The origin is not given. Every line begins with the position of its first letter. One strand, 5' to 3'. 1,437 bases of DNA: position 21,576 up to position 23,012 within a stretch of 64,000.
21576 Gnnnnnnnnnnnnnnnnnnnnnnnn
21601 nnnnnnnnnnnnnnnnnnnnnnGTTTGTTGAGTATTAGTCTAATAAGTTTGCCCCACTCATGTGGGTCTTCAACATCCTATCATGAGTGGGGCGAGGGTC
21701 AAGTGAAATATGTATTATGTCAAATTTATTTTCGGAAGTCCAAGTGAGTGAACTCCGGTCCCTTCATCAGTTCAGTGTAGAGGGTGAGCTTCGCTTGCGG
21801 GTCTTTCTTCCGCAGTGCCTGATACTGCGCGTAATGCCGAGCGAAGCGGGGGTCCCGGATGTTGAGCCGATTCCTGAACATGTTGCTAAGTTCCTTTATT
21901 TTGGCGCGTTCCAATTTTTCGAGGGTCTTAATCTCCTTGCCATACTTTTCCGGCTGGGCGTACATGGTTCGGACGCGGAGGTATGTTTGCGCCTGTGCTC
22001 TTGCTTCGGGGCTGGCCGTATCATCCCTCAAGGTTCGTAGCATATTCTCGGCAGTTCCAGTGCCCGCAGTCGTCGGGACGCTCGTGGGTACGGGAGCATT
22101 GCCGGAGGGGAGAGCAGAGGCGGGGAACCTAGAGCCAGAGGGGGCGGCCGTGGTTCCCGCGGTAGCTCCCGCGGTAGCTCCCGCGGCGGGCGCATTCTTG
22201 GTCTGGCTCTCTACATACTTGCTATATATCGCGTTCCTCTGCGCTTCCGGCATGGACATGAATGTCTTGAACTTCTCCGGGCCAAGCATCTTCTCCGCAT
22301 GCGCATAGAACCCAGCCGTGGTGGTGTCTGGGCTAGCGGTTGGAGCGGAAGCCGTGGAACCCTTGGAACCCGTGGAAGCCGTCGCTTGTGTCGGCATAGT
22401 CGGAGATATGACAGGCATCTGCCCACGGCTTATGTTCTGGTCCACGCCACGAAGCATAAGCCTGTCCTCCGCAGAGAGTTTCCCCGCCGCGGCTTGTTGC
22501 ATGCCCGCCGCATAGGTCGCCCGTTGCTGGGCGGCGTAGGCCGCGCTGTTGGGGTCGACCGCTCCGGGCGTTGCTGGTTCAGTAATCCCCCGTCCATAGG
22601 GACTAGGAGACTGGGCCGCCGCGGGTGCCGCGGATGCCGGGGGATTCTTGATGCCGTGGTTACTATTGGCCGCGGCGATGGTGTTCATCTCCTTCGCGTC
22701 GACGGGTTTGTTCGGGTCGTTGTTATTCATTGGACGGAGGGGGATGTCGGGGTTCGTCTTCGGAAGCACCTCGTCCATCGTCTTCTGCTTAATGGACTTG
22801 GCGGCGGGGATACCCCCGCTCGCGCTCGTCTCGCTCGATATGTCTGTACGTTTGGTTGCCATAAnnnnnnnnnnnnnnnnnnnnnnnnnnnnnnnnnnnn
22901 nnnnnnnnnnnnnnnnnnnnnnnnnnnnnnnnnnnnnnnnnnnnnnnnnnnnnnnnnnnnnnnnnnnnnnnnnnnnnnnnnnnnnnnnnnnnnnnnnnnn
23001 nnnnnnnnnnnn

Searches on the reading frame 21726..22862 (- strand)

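Call 89: search_protein_families(library=pfam, alignment_id=A4, max_evalue=0.001)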
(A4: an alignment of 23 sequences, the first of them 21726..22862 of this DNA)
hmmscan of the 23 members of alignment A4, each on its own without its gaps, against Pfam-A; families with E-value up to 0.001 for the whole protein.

A. member 1, window:21726-22862:- (378 aa): 0 families

B. families by the number of members that match (of 23 scanned): 3 families
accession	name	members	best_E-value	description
PF09374.15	PG_binding_3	1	1.3e-10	Predicted Peptidoglycan domain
PF01471.23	PG_binding_1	1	1.2e-05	Putative peptidoglycan binding domain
PF14354.12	Lar_restr_allev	1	0.00093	Restriction alleviation protein Lar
